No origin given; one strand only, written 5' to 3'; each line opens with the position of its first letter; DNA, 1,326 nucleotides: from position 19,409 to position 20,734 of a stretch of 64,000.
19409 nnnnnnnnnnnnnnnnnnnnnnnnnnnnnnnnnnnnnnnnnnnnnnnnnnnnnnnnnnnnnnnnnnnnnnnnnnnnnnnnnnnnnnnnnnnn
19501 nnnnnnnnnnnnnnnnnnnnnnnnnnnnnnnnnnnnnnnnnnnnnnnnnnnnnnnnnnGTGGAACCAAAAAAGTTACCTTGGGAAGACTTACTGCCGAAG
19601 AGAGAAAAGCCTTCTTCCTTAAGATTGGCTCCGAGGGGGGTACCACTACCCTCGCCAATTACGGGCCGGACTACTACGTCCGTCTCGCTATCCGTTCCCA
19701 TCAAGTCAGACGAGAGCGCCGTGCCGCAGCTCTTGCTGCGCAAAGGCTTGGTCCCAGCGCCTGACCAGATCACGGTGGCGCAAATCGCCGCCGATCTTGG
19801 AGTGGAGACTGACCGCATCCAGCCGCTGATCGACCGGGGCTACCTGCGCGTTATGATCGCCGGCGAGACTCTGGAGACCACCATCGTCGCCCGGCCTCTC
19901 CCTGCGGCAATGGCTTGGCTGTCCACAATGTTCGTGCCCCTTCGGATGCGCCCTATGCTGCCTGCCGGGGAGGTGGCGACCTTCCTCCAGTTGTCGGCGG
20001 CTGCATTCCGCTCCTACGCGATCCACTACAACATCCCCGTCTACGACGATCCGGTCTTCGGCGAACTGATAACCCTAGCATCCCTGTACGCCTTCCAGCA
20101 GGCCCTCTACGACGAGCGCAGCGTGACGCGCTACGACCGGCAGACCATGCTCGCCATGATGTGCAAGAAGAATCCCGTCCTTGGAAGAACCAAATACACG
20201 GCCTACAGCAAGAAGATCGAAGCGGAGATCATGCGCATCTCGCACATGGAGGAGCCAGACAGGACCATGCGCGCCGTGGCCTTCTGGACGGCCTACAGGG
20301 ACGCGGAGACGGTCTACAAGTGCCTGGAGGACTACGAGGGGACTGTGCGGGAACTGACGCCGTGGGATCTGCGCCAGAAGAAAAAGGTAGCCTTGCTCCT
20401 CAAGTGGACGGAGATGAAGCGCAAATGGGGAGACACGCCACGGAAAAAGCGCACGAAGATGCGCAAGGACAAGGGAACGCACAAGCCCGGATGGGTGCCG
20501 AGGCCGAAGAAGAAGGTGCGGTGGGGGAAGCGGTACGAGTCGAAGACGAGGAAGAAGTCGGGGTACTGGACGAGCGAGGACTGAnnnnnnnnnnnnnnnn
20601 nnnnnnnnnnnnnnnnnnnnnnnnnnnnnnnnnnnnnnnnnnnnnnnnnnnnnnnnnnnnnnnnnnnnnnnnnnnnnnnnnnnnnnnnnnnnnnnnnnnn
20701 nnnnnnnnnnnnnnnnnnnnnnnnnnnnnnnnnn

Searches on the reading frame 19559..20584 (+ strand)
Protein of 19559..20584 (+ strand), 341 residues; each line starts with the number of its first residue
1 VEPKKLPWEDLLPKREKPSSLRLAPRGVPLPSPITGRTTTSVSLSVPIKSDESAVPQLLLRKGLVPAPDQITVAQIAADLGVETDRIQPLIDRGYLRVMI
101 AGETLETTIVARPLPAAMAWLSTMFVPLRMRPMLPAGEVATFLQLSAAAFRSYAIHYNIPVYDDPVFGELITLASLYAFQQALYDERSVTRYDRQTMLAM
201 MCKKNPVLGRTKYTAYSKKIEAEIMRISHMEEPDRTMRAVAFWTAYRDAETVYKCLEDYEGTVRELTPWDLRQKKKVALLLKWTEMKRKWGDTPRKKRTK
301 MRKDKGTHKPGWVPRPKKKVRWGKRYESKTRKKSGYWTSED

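Call 12: search_protein_families(library=pfam, proteins=[window:19748-20584:+], max_evalue=0.01)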
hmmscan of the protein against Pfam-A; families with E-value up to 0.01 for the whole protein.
window:19748-20584:+ (278 aa): 0 families

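Call 14: search_protein_families(library=phrogs, proteins=[window:19748-20584:+], max_evalue=0.01)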
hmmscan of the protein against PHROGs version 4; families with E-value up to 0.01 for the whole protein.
window:19748-20584:+ (278 aa): 0 families

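Call 15: find_related_loci(query=window:19748-20584:+, collection=viral_contigs, flank=6000)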
Query window:19748-20584:+ (278 aa) in viral_contigs; peptide patterns used: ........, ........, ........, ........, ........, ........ (x = any residue, [..] = any of these).
5 stretches matched a pattern, but none encodes a relative of the query by tblastn (E <= 1e-3).

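Call 21: find_homologous_proteins(query=window:19748-20584:+, max_evalue=0.001)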
Query window:19748-20584:+ (278 aa): 9 proteins with E <= 0.001 among 362 candidates.
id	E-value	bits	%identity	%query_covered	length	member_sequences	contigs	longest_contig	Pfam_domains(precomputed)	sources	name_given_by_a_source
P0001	6.6e-184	627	100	100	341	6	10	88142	-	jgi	-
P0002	2.1e-73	265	52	86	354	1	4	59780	-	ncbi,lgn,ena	-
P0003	1.6e-69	252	56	73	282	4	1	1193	-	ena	-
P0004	5.6e-52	195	54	60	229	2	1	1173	-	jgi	jgi:hypothetical protein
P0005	1.1e-46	177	44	72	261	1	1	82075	-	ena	-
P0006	1.5e-45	174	45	70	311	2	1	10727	-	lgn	-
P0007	4.2e-45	172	44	72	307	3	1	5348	-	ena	-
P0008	9.6e-37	145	42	67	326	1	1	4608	-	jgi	jgi:hypothetical protein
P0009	6.5e-32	129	38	71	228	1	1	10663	-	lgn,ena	-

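Call 23: find_encoding_contigs(protein=P0002, flank=10000, max_places=4)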
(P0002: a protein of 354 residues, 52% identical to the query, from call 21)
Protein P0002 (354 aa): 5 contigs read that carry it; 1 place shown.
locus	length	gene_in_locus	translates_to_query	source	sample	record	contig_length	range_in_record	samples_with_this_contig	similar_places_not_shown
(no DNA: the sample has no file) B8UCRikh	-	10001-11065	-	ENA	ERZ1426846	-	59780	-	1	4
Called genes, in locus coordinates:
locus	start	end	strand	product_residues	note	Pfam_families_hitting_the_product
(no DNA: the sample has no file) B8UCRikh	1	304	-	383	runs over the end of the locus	PF00589:Phage_integrase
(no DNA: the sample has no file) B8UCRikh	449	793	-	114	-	-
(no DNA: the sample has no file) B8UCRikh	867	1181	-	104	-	-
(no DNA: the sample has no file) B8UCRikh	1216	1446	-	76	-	PF00550:PP-binding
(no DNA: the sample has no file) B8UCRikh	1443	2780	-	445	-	PF00772:DnaB, PF03796:DnaB_C, PF13481:AAA_25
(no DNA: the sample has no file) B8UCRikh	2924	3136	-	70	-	PF13619:KTSC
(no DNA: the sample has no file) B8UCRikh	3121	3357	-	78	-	PF00313:CSD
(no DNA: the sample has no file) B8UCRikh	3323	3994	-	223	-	PF13392:HNH_3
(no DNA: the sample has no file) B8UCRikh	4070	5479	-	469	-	PF13619:KTSC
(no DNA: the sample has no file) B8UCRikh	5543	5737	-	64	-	-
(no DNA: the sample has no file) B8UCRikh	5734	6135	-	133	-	-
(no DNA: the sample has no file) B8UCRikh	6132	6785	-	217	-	-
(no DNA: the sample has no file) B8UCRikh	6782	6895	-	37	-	-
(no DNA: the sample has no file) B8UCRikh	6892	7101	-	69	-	PF04448:DUF551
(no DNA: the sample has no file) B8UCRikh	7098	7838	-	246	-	-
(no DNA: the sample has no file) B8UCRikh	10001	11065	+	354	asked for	-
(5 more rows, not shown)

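Call 24: find_encoding_contigs(protein=P0001, flank=10000, max_places=10)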
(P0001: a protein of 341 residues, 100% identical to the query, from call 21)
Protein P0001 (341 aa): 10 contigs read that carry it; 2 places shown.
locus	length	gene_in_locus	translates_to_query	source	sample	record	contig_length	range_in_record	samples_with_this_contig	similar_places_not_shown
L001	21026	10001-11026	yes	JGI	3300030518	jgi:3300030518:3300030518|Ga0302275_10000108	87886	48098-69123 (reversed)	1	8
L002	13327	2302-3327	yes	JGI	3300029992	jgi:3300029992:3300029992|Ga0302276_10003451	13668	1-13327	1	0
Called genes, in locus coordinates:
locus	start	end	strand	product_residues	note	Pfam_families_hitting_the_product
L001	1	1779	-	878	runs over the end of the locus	PF00772:DnaB, PF03796:DnaB_C, PF13481:AAA_25, PF14890:Intein_splicing, PF14528:LAGLIDADG_3, PF03796:DnaB_C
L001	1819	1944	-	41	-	-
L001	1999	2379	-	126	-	-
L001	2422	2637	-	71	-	PF13619:KTSC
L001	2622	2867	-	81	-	PF00313:CSD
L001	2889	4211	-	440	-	PF13619:KTSC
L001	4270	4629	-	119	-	-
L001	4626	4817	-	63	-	-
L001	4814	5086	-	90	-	-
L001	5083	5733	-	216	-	-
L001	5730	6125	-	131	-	-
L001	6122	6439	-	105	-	PF14354:Lar_restr_allev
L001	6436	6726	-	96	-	-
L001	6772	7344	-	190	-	-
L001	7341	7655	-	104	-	PF26211:Phage_phiTE_072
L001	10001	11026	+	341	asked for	-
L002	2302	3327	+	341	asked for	-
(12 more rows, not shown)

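Call 25: find_related_loci(query=A1, collection=viral_contigs, flank=4000)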
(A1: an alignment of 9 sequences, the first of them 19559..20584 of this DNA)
Query A1 (341 aa) in viral_contigs; peptide patterns used: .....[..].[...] (x = any residue, [..] = any of these).
17 stretches matched a pattern; 3 encode a relative of the query (tblastn E <= 1e-3); 3 distinct loci.
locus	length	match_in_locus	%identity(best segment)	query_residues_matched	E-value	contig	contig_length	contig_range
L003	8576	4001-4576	40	70-263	1e-41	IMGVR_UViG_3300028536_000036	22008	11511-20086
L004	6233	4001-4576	40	70-263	1e-41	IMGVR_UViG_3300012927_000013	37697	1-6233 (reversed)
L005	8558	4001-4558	40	71-261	2e-39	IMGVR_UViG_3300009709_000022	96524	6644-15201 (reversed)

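Call 27: find_related_loci(query=P0002, collection=genome_contigs, flank=10000)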
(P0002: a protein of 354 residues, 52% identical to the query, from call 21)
Query P0002 (354 aa) in genome_contigs; peptide patterns used: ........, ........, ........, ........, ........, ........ (x = any residue, [..] = any of these).
246 stretches matched a pattern, but none encodes a relative of the query by tblastn (E <= 1e-3).

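Call 33: find_encoding_contigs(protein=P0005, flank=10000, max_places=2)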
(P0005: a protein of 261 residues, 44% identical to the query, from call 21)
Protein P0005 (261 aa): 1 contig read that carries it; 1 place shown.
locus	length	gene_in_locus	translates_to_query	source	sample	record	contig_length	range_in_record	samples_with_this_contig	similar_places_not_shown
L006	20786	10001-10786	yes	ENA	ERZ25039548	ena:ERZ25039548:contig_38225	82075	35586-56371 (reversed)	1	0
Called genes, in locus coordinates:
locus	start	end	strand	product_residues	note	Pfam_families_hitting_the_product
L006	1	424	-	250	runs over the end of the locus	-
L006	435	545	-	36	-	-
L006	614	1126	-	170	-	-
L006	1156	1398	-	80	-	PF00550:PP-binding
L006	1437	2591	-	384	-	PF00772:DnaB, PF13481:AAA_25, PF03796:DnaB_C, PF06745:ATPase (faint)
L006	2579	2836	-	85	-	-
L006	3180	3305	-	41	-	PF13619:KTSC (weak)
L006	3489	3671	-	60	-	-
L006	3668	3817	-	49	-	-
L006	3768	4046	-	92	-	PF00313:CSD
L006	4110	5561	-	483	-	PF13619:KTSC (weak)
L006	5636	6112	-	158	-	-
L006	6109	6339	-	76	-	-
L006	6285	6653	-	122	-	-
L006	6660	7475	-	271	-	-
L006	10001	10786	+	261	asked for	-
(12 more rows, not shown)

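Call 34: find_encoding_contigs(protein=P0006, flank=10000, max_places=2)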
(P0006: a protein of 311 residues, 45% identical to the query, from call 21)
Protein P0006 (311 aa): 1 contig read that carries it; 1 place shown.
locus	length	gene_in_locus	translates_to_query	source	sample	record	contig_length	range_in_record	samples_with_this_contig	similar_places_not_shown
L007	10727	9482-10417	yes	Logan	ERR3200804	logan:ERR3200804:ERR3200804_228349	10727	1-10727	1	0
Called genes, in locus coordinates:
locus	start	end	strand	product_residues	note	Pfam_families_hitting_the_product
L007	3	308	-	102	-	?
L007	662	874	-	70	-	-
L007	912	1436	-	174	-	PF24729:Acb2_Tad1_hairpin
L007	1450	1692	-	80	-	PF00550:PP-binding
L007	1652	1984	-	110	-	-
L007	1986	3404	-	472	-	PF00772:DnaB, PF03796:DnaB_C, PF13481:AAA_25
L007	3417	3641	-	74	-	PF13619:KTSC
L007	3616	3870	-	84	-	PF00313:CSD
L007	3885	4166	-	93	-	-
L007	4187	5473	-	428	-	PF13619:KTSC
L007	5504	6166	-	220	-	-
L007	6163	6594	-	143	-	-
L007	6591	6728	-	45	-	-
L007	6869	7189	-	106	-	-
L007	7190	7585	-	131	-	PF24746:DUF7694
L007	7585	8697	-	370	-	PF03837:RecT (faint)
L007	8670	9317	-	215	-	PF00145:DNA_methylase (faint)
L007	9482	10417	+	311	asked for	-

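Call 43: find_related_loci(query=A2, collection=metagenome_contigs, flank=10000)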
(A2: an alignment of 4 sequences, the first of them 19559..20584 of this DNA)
Query A2 (341 aa) in metagenome_contigs; peptide patterns used: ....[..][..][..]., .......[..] (x = any residue, [..] = any of these).
299 stretches matched a pattern; 6 encode a relative of the query (tblastn E <= 1e-3); 6 distinct loci.
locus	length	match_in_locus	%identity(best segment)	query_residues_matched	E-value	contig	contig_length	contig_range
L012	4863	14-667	44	51-265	6e-55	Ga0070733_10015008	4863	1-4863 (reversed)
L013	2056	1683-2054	65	48-171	2e-50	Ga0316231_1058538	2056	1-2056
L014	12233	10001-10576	40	70-263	3e-41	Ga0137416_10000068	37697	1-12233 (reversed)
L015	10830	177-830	36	53-277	2e-40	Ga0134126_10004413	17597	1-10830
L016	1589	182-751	38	71-261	3e-40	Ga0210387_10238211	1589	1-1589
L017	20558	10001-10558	40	71-261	5e-39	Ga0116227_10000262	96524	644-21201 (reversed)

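Call 45: predict_structure(alignment_id=A1)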
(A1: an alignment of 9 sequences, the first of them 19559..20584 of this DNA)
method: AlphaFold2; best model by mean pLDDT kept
length: 341 residues; sequences in the alignment: 9
mean_pLDDT: 62.7   pTM: 0.31
mean pLDDT of the five models: 62.7, 62.4, 62.2, 61.6, 59.0
residues with pLDDT >= 90: 0; 70-90: 156; 50-70: 67; < 50: 118
segments of 3 or more residues with pLDDT < 50: 1-7, 11-49, 51-54, 188-190, 209-215, 288-341
pLDDT, mean of each block of 10 residues (from residue 1): 44 36 33 32 41 54 74 87 79 79 85 81 62 78 83 81 75 83 64 65 59 54 81 85 84 78 61 69 59 45 37 40 35 35 36
secondary structure, 60 per line:
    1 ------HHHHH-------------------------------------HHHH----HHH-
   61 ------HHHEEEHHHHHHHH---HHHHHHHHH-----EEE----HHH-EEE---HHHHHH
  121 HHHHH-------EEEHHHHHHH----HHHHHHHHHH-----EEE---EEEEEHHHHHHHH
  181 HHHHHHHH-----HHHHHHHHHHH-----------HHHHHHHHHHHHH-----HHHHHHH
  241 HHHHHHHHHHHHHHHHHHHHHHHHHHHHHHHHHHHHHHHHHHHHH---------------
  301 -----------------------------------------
elements in order: H7-11 H49-52 E70-72 H73-80 H84-92 E98-100 E109-111 H115-125 E133-135 H136-142 H147-156 E162-164 E168-172 H173-188 H194-204 H216-228 H234-285

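Call 48: search_protein_families(library=pfam, proteins=[window:19559-20584:+], max_evalue=10)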
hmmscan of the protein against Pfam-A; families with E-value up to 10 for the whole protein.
window:19559-20584:+ (341 aa): 0 families

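Call 50: fold_search(model_id=the predicted structure, library=pdb)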
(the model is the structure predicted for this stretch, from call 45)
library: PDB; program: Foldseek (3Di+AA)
matches with E <= 10: 671; with E <= 0.001: 0
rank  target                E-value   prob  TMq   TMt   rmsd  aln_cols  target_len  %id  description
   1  4p0z                  1.4e-02  0.95  0.14  0.36  13.2       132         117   13  Structure of the double stranded DNA binding type IV secretion protein TraN from Enterococcus (released 2014-07-30)
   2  4p0y_A                1.8e-02  0.93  0.14  0.36  12.4       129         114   12  Structure of the double stranded DNA binding type IV secretion protein TraN from Enterococcus (released 2014-07-30)
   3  8b9x_A                2.3e-02  0.60  0.11  0.14  14.7       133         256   18  Chimeric protein of human UFM1 E3 ligase, UFL1, and DDRGK1 (released 2023-10-25)
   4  4pm3_A                2.9e-02  0.89  0.14  0.35  12.5       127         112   12  Structure of the double-stranded DNA binding type IV secretion protein TraN from Enterococcus (released 2014-07-30)
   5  4pm3_B                3.2e-02  0.89  0.14  0.35  12.5       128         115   12  Structure of the double-stranded DNA binding type IV secretion protein TraN from Enterococcus (released 2014-07-30)
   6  8b9x_B                3.8e-02  0.51  0.11  0.14  14.7       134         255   18  Chimeric protein of human UFM1 E3 ligase, UFL1, and DDRGK1 (released 2023-10-25)
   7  6uvu_A                6.9e-02  0.77  0.12  0.29   6.1        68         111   20  Crystal structure of the AntR antimony-specific transcriptional repressor (released 2020-11-04)
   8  5i44_A                8.2e-02  1.00  0.15  0.70   2.1        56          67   14  Structure of RacA-DNA complex; P21 form (released 2016-05-04)
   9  2zhh                  9.2e-02  0.51  0.13  0.34  10.5       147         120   10  Crystal structure of SoxR (released 2008-03-25)
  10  5i44_I                9.8e-02  1.00  0.15  0.69   2.1        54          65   15  Structure of RacA-DNA complex; P21 form (released 2016-05-04)
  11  5d90_B                1.0e-01  0.72  0.13  0.32  11.1       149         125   17  Crystal structure of HiNmlR, a MerR family regulator lacking the sensor domain, bound to promoter DNA (released 2016-06-29)
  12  3hh0_C                1.2e-01  0.33  0.13  0.26  12.2       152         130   12  Crystal structure of a transcriptional regulator, MerR family from Bacillus cereus (released 2009-05-26)
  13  5i44_B                1.2e-01  1.00  0.16  0.71   1.9        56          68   14  Structure of RacA-DNA complex; P21 form (released 2016-05-04)
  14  6ama_A                1.2e-01  0.99  0.13  0.65   2.4        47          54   19  Structure of S. coelicolor/S. venezuelae BldC-smeA-ssfA complex to 3.09 Angstrom (released 2018-03-28)
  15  3hh0_B                1.6e-01  0.25  0.12  0.24  11.3       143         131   12  Crystal structure of a transcriptional regulator, MerR family from Bacillus cereus (released 2009-05-26)
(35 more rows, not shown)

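Call 54: find_related_loci(query=A2, collection=genome_contigs, flank=10000)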
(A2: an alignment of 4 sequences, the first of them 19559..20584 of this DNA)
Query A2 (341 aa) in genome_contigs; peptide patterns used: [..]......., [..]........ (x = any residue, [..] = any of these).
23 stretches matched a pattern, but none encodes a relative of the query by tblastn (E <= 1e-3).

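Call 56: find_encoding_contigs(protein=P0007, flank=5000, max_places=2)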
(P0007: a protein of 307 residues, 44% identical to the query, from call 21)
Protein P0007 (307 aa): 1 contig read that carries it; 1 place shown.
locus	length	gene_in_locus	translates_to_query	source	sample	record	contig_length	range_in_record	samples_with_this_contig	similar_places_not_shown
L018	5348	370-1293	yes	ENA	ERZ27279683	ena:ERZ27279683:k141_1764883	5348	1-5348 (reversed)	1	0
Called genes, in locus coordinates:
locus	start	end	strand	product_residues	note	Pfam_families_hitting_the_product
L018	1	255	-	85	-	?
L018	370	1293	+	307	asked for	-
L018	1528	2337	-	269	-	PF01844:HNH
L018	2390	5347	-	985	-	?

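Call 57: find_encoding_contigs(protein=P0008, flank=5000, max_places=2)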
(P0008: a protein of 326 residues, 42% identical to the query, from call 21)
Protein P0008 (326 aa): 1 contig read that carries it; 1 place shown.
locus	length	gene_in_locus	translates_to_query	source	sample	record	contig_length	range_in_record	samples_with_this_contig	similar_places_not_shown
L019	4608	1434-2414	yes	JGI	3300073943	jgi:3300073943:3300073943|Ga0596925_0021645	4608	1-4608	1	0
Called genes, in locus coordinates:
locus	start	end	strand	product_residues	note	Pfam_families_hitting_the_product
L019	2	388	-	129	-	?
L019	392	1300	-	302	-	-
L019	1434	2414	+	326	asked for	-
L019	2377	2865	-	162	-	-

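Call 58: find_encoding_contigs(protein=P0009, flank=10000, max_places=2)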
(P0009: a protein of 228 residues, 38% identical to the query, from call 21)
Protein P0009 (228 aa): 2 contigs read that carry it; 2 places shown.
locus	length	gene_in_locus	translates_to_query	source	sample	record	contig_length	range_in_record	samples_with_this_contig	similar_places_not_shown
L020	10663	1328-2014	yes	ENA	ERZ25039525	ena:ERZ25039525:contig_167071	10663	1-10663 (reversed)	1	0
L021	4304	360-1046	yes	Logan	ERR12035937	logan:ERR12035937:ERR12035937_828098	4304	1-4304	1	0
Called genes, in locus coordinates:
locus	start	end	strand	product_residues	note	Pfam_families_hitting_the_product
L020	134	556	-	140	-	PF13676:TIR_2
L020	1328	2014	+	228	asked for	-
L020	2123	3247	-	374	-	PF21407:SduA_N, PF14082:SduA_C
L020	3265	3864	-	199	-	-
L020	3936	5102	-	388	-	PF00595:PDZ (weak), PF13180:PDZ_2, PF17820:PDZ_6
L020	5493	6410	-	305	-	PF13481:AAA_25 (weak)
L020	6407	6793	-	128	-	-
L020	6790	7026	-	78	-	PF12728:HTH_17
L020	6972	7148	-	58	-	PF12728:HTH_17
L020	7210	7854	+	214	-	-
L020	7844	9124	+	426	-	PF00589:Phage_integrase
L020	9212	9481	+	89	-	-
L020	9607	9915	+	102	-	-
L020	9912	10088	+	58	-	-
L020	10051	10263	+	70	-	-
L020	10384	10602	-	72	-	-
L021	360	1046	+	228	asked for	-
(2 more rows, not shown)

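Call 63: search_solved_structures(query=A1, max_evalue=10)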
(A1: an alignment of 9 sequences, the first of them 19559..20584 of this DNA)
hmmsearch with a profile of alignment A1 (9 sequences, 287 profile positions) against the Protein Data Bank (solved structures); distinct sequences matched with E-value up to 10: 8.
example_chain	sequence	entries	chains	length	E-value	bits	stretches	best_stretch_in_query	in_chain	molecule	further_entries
8vd6_A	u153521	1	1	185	0.024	16.7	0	38-126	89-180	CAP REPEAT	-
8voj_D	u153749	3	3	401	0.13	14.4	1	190-280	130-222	REST corepressor 1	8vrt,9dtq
2xaf_B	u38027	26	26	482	0.34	13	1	190-279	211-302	REST COREPRESSOR 1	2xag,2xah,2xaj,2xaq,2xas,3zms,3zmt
6tuy_B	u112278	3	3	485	0.34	12.9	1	190-279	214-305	REST corepressor 1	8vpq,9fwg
9e71_BV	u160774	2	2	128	0.59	12.2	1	16-53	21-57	Small ribosomal subunit protein eS24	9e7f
4fzi_A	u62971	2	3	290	0.76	11.8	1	87-201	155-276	Prostaglandin F synthase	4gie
3kwp_A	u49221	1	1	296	1.3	11.1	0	201-255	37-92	Predicted methyltransferase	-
3vyi_A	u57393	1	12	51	1.8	10.6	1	162-196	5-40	Voltage-gated hydrogen channel 1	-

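Call 64: search_protein_families(library=ncbifam, proteins=[window:19559-20584:+], max_evalue=1)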
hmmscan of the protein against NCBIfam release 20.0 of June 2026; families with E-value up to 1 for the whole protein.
window:19559-20584:+ (341 aa): 0 families

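Call 77: fold_search(model_id=the predicted structure, library=viral)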
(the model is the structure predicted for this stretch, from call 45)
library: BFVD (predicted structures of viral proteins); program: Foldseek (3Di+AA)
matches with E <= 10: 380; with E <= 0.001: 1
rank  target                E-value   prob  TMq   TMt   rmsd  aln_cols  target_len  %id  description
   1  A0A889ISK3            7.9e-04  1.00  0.17  0.34  11.8       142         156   13  (no name in the UniProt tables at hand)
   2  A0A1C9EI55            1.9e-03  1.00  0.21  0.44   6.6       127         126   11  HTH DNA binding protein [Rhodococcus phage ChewyVIII]
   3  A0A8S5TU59            3.1e-03  0.99  0.17  0.36  18.2       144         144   16  Excisionase [Siphoviridae sp. ctWT735]
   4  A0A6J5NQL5            4.1e-03  1.00  0.20  0.42   7.2       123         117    9  Helix-turn-helix domain containing protein [uncultured Caudovirales phage]
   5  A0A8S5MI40            4.3e-03  1.00  0.22  0.35   6.9       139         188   10  Uncharacterized protein [Siphoviridae sp. ctvyM23]
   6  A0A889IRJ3            1.3e-02  0.41  0.11  0.15  18.7       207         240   14  (no name in the UniProt tables at hand)
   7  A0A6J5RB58            1.4e-02  1.00  0.14  0.58   3.5        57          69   24  Excise, DNA binding domain, excisionase family [uncultured Caudovirales phage]
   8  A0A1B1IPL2            1.8e-02  1.00  0.14  0.57   3.7        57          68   24  (no name in the UniProt tables at hand)
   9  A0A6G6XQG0            1.9e-02  0.92  0.16  0.14  10.7       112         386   12  (no name in the UniProt tables at hand)
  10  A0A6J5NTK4            2.4e-02  0.87  0.15  0.27  11.0       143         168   13  Uncharacterized protein [uncultured Caudovirales phage]
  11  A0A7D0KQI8            2.8e-02  0.92  0.15  0.43  15.4        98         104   22  (no name in the UniProt tables at hand)
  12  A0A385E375            3.8e-02  0.87  0.15  0.24  10.5       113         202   14  Helix-turn-helix domain-containing protein [Gordonia phage Schmidt]
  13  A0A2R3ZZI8            4.3e-02  0.72  0.12  0.39  17.8       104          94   24  Helix-turn-helix DNA binding domain protein [Microbacterium phage BonaeVitae]
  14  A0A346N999            4.3e-02  0.63  0.14  0.28  17.1       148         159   13  (no name in the UniProt tables at hand)
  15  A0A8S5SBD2            5.1e-02  1.00  0.15  0.64   2.4        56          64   16  Helix-turn-helix domain protein [Siphoviridae sp. ct4Z13]
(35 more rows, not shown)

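Call 90: search_dna_similar(query=window:19559-20584:+, collection=phages, mode=protein, max_rows=10, max_evalue=0.01)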
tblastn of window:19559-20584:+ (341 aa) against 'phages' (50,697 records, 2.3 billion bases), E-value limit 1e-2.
No match.
